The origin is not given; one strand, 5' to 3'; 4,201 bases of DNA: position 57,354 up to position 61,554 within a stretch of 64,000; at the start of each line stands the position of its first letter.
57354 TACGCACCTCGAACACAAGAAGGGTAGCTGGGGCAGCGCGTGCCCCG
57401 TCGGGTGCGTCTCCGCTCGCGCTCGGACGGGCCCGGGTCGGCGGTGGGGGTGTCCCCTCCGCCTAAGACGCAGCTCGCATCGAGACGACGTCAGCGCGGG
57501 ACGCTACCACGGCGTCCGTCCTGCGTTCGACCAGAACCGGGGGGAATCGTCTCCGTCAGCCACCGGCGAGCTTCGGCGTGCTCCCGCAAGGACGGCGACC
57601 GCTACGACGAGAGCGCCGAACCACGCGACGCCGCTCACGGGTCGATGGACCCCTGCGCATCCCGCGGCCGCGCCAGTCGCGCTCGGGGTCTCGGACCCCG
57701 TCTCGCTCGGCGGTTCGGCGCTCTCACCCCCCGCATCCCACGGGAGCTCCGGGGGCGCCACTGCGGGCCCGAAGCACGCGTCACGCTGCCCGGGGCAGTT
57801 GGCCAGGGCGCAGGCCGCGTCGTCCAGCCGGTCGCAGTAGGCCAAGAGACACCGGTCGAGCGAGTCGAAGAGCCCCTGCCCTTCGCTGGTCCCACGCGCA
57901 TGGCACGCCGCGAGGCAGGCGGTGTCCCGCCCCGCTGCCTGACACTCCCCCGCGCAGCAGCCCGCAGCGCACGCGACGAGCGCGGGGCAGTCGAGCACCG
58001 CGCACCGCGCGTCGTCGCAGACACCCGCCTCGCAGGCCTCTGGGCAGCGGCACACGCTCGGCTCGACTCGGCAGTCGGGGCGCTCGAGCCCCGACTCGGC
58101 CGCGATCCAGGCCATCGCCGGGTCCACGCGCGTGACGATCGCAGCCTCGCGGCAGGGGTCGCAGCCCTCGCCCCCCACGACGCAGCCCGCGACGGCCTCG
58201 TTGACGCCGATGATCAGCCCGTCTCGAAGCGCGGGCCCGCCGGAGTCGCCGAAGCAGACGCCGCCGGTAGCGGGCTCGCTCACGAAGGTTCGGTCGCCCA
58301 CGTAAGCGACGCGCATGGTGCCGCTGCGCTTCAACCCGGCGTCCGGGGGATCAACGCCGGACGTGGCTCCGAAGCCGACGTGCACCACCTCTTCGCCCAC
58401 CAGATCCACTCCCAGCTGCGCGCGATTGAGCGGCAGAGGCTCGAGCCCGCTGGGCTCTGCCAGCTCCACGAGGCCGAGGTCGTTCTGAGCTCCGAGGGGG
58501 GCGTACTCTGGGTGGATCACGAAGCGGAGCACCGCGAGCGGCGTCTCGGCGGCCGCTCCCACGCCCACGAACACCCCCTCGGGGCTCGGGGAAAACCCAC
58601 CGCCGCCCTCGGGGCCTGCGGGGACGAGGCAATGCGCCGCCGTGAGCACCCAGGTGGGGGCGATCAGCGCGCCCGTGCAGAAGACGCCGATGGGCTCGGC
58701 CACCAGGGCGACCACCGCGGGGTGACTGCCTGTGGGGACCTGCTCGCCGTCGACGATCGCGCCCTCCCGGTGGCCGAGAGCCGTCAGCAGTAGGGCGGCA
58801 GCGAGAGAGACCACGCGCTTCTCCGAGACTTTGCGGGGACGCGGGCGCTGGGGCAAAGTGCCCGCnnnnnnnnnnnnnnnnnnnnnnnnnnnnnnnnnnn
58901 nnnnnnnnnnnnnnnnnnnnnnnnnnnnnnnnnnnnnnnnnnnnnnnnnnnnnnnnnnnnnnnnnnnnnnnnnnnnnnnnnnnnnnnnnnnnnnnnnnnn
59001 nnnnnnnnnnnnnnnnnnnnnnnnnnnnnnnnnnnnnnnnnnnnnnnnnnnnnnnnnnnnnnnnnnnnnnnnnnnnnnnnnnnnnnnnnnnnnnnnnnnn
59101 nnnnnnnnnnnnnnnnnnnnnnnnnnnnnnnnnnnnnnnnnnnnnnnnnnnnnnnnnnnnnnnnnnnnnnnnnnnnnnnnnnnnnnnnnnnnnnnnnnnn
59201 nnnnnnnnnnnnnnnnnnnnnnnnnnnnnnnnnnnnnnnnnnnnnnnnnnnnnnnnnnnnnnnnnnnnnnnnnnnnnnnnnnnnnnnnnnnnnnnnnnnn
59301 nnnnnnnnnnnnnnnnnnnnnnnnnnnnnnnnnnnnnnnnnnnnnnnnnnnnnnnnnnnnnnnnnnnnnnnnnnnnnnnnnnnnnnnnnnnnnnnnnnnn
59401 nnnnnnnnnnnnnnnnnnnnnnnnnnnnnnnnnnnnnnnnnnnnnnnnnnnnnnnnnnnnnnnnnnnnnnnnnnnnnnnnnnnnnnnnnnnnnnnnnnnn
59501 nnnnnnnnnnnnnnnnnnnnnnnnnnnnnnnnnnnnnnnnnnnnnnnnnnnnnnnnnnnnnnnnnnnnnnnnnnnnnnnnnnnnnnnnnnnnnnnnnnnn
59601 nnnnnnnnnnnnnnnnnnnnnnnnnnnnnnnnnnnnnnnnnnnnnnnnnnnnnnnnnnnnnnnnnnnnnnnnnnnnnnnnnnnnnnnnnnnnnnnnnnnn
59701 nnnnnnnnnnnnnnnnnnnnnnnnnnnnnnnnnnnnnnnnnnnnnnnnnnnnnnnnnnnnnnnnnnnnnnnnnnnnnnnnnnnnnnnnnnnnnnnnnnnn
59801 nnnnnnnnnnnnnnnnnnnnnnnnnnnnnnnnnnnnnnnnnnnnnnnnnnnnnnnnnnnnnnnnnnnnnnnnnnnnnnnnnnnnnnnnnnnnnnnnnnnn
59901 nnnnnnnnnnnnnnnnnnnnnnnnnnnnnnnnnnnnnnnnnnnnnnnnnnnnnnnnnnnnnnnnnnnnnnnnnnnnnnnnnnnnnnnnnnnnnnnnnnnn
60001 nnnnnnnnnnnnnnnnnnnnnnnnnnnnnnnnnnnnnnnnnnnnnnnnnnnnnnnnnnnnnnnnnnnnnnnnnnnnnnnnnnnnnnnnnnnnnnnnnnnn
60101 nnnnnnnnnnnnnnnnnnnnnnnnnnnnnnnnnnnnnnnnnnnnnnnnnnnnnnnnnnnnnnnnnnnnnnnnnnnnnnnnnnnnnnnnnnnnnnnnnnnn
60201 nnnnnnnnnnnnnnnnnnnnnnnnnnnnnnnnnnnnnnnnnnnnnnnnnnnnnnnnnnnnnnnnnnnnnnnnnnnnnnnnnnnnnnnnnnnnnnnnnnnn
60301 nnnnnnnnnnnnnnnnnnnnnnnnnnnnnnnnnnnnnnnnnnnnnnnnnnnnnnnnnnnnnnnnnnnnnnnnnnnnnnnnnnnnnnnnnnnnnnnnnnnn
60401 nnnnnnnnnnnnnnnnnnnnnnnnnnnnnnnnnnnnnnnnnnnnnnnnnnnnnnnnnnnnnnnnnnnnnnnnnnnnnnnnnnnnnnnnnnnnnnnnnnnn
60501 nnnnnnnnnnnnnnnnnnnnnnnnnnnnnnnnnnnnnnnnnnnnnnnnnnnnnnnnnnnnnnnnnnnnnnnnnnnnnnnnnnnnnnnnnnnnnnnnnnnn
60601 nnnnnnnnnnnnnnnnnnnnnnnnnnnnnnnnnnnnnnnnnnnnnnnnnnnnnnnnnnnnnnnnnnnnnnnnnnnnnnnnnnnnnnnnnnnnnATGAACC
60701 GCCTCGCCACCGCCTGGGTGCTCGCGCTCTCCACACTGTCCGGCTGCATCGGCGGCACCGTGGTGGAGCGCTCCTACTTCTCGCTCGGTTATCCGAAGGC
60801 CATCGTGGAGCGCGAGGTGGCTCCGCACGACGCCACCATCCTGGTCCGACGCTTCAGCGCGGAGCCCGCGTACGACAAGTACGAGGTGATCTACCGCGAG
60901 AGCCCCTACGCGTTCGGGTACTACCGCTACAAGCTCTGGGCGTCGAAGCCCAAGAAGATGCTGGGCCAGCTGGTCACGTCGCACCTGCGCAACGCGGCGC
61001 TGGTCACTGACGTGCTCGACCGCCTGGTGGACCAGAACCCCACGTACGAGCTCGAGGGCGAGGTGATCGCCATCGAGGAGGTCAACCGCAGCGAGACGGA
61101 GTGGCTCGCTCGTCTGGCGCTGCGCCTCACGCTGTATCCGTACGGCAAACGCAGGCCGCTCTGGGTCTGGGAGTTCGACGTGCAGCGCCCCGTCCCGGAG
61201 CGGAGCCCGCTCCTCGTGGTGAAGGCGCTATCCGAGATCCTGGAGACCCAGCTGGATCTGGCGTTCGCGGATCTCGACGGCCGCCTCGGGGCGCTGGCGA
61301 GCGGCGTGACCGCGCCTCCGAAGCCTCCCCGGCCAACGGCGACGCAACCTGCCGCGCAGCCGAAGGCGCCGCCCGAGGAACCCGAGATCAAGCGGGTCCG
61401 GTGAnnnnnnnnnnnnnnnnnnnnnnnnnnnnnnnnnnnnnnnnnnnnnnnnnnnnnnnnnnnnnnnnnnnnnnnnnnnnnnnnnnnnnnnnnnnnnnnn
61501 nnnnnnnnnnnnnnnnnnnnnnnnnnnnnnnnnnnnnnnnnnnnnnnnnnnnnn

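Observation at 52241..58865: A 6.6-kb insertion splitting a tightly coupled Mla-type operon between mlaE and mlaF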

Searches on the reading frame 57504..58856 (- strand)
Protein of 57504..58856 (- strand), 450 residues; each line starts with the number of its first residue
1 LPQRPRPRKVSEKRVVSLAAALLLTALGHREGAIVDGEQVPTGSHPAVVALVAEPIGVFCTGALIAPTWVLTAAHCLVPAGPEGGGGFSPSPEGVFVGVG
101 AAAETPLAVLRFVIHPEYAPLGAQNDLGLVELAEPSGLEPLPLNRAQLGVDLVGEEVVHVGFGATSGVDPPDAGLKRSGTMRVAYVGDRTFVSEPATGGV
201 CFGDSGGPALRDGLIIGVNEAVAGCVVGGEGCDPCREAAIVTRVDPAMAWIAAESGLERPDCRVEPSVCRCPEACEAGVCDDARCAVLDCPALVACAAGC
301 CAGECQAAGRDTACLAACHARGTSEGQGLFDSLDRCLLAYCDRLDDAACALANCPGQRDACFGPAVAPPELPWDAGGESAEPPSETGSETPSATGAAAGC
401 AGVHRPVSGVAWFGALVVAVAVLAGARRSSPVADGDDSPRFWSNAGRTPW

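Call 7: search_protein_families(library=pfam, proteins=[window:57504-58856:-], max_evalue=0.01)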
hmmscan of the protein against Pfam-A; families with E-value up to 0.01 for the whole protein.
window:57504-58856:- (450 aa): 2 families
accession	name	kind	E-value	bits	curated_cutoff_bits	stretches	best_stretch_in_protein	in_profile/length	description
PF00089.32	Trypsin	-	1.3e-23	84.4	20.6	1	34-251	1-220/220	Trypsin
PF13365.12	Trypsin_2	-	3.3e-07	31.6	27.6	1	60-218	1-144/144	Trypsin-like peptidase domain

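Call 28: search_protein_families(library=ncbifam, proteins=[window:57504-58856:-], max_evalue=1)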
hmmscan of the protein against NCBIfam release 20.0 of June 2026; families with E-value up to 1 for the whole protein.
window:57504-58856:- (450 aa): 1 family
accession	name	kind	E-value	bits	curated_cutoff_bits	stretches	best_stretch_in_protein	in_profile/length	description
NF041810.1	Avs1b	equivalog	0.29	8.1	1500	1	60-145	20-91/1931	AVAST type 1 anti-phage system protease Avs1b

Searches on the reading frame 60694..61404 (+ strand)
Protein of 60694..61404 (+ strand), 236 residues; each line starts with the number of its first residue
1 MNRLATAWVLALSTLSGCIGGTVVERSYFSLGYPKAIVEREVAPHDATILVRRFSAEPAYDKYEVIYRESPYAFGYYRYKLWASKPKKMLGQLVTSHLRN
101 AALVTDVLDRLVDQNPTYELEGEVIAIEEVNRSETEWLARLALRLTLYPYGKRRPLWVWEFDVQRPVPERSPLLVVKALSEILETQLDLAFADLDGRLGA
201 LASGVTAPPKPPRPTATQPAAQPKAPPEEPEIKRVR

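Call 7: search_protein_families(library=pfam, proteins=[window:60694-61404:+], max_evalue=0.01)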
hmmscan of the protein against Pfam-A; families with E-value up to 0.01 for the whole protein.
window:60694-61404:+ (236 aa): 1 family
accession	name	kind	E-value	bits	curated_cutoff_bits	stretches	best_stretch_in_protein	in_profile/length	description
PF03886.18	ABC_trans_aux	-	5.2e-09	36.3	26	1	40-184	12-154/161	ABC-type transport auxiliary lipoprotein component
